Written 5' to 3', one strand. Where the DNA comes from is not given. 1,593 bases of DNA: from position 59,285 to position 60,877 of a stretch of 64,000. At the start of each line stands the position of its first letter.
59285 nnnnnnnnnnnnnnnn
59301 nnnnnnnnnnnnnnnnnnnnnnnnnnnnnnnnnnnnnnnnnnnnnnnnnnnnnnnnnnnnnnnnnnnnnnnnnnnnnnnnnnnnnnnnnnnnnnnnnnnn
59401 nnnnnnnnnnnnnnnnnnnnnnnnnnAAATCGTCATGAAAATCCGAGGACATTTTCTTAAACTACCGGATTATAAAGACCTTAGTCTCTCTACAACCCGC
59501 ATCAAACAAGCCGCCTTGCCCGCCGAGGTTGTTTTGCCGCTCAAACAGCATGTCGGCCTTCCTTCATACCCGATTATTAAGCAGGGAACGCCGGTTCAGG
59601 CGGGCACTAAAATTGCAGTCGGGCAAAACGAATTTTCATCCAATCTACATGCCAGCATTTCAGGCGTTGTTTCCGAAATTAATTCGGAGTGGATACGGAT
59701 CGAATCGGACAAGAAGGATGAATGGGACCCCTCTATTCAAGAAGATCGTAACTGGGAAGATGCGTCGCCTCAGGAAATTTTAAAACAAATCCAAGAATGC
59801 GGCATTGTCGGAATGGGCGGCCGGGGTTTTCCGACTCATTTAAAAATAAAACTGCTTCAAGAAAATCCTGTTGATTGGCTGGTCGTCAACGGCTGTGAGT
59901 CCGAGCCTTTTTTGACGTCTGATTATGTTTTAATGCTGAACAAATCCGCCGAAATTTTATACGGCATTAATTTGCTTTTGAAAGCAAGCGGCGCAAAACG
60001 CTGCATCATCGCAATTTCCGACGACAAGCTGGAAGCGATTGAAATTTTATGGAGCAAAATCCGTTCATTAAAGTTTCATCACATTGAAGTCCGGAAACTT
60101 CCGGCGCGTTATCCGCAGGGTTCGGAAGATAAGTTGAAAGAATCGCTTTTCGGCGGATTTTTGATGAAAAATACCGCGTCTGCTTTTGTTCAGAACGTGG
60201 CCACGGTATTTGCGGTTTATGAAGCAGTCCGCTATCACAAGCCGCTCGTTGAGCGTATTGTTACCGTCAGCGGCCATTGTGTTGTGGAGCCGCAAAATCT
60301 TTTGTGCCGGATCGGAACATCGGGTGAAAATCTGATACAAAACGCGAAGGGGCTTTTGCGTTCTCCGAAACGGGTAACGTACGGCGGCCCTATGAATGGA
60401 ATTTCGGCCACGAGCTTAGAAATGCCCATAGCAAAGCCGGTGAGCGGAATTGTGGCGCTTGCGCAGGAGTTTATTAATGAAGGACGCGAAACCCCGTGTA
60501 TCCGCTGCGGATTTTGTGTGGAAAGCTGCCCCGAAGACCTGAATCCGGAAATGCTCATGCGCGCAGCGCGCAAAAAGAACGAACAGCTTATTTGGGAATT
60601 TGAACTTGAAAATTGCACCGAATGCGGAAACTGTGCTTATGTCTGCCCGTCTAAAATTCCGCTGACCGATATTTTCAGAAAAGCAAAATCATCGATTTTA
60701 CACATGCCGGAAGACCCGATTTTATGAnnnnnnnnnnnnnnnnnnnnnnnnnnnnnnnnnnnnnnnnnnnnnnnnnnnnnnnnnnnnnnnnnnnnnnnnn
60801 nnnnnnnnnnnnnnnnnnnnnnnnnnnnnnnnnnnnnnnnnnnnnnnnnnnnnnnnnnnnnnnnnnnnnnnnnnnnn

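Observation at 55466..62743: Overlapped operon bioA-bioD-mnmA-larE-rnfC-rnfD ending in two highly divergent RnfA/E-like subunits, with no RnfG or RnfB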

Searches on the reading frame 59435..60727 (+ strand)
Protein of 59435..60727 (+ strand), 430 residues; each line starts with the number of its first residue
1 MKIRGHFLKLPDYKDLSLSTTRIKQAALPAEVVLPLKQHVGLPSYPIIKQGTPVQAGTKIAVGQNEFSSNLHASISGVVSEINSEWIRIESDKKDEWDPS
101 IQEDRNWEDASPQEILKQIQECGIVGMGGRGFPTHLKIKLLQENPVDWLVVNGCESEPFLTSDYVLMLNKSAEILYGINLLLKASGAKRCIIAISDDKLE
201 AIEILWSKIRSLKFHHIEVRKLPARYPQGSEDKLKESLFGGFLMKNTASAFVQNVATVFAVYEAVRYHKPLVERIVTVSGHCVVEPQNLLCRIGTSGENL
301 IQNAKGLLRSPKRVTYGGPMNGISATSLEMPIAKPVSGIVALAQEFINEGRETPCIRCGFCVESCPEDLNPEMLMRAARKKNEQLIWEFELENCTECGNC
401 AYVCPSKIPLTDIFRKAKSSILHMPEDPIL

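Call 3: search_protein_families(library=pfam, proteins=[window:59435-60727:+], max_evalue=1)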
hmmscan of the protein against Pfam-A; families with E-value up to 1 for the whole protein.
window:59435-60727:+ (430 aa): 19 families
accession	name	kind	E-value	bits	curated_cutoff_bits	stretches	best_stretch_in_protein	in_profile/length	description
PF01512.22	Complex1_51K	-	1.3e-37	129.4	31.2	1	119-263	1-150/150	Nuo51 FMN-binding domain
PF13375.12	RnfC_N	-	3.8e-19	69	25.6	1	9-86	8-84/101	RnfC Barrel sandwich hybrid domain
PF12838.12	Fer4_7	-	5.8e-11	43.1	27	1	355-408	2-52/52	4Fe-4S dicluster domain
PF13183.11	Fer4_8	-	3e-09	37.7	27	1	354-408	4-68/68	4Fe-4S dicluster domain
PF13534.11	Fer4_17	-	8.4e-09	36.3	22.2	1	355-408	2-60/61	4Fe-4S dicluster domain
PF13237.11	Fer4_10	-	1.7e-08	34.7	25.5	1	353-405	7-53/53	4Fe-4S dicluster domain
PF13187.11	Fer4_9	-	7.6e-08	32.7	27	1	355-407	2-50/52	4Fe-4S dicluster domain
PF12797.12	Fer4_2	-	1.7e-07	31.2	24.5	2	389-406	5-22/22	4Fe-4S binding domain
PF12837.12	Fer4_6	-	1.8e-07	31.2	25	2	353-368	7-22/24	4Fe-4S binding domain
PF00037.32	Fer4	-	2.6e-07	30.6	21.1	2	391-406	5-20/24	4Fe-4S binding domain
PF14697.11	Fer4_21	-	4.2e-07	30.4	35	1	352-406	5-53/59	4Fe-4S dicluster domain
PF12800.12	Fer4_4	-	0.0001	22.8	24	2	355-367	4-16/17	4Fe-4S binding domain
PF12798.12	Fer4_3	-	0.00014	22.9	27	2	394-407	1-14/15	4Fe-4S binding domain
PF13746.11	Fer4_18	-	0.00086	19.9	27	1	383-411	50-78/114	4Fe-4S dicluster domain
PF17179.9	Fer4_22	-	0.0012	20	27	1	386-407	73-94/95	4Fe-4S dicluster domain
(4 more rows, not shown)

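Call 4: search_protein_families(library=ncbifam, proteins=[window:59435-60727:+], max_evalue=1)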
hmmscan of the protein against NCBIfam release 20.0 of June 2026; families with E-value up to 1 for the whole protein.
window:59435-60727:+ (430 aa): 103 families (the best 25 are shown)
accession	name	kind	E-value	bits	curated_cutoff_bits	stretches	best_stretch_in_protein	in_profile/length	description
TIGR01945.1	rnfC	subfamily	1.3e-117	393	245.95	1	11-421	11-431/435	RnfABCDGE type electron transport complex subunit C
NF003454.1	PRK05035.1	equivalog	1.7e-110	370.2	345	1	9-424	11-438/556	electron transport complex subunit RsxC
TIGR04481.1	PR_assoc_PrdC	equivalog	2e-54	185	490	1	33-359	2-321/425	proline reductase-associated electron transfer protein PrdC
NF041837.1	rnfC_Methano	equivalog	6.5e-53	180.1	650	2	253-427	259-432/438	Rnf electron transport complex subunit RnfC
NF003761.0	PRK05352.1-4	equivalog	3.4e-14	52.4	450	2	349-418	370-441/449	Na(+)-translocating NADH-quinone reductase subunit A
TIGR01959.1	nuoF_fam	equivalog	9.8e-11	40.7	558.65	1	105-206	28-131/410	NADH-quinone oxidoreductase subunit NuoF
TIGR00314.1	cdhA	equivalog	2.8e-08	32.1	781.3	1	345-420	393-465/784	CO dehydrogenase/acetyl-CoA synthase complex subunit alpha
NF010120.0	PRK13596.1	equivalog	7.7e-08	31.3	389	1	106-202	34-133/433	NADH-quinone oxidoreductase subunit NuoF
NF009053.0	PRK12387.1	subfamily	2.2e-07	30.8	204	1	352-411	37-93/180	formate hydrogenlyase complex iron-sulfur subunit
NF045663.1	diclust_near_Sec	equivalog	2.6e-07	29.2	530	2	392-422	353-383/759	pyridine nucleotide-disulfide oxidoreductase/dicluster-binding protein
TIGR01971.1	NuoI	subfamily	3.6e-07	29.8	113.05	1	352-414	41-104/121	NADH-quinone oxidoreductase, chain I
TIGR03290.1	CoB_CoM_SS_C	equivalog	6.8e-07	29.4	160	1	355-418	4-72/144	CoB--CoM heterodisulfide reductase subunit C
NF008436.0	PRK11278.1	equivalog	3.8e-06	26.1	749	1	106-206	42-145/448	NADH-quinone oxidoreductase subunit NuoF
NF041890.1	hdrC_Methbact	equivalog_domain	7.8e-06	25.6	270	1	354-407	30-87/192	ferredoxin:CoB-CoM heterodisulfide reductase subunit HdrC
NF006076.0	PRK08222.1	equivalog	8.6e-06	25.7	270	1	353-415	38-97/181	hydrogenase 4 subunit H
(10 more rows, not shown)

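Call 43: list_cluster_members(proteins=[window:59435-60727:+, window:60724-61611:+, window:57529-58599:+, window:58596-59426:+, window:55466-56812:+, window:62843-63925:+, window:9765-12002:-, window:6461-8911:+, window:36923-38416:+, window:62222-62743:+])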
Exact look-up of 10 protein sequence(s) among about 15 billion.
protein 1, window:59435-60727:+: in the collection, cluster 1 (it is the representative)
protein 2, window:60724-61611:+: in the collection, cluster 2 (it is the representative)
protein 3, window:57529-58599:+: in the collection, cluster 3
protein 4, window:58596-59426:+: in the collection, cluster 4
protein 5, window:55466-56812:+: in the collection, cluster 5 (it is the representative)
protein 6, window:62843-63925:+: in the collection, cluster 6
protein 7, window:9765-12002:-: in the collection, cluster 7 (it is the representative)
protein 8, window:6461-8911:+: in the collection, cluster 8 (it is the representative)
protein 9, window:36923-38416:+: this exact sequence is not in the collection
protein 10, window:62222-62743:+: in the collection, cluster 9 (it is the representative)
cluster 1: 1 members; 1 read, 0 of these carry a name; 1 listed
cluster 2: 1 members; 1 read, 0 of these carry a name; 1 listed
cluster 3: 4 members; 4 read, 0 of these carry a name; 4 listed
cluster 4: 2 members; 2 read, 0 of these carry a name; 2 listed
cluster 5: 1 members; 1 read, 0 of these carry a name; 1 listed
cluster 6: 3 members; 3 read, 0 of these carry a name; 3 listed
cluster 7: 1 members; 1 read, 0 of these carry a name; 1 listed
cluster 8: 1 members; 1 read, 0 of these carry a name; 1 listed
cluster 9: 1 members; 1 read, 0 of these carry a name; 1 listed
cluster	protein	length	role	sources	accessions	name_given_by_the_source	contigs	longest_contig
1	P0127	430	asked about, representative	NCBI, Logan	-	-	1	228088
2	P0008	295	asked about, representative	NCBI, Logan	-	-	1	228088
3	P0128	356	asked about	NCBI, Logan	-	-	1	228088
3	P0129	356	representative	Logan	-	-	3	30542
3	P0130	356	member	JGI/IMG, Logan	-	-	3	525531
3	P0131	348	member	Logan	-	-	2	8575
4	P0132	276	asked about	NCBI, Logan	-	-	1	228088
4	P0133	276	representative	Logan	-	-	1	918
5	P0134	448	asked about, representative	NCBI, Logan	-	-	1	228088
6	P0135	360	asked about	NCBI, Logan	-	-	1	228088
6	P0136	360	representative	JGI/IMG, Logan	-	-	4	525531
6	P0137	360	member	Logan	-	-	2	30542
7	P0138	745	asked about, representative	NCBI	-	-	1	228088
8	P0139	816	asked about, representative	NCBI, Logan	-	-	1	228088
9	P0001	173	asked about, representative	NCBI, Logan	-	-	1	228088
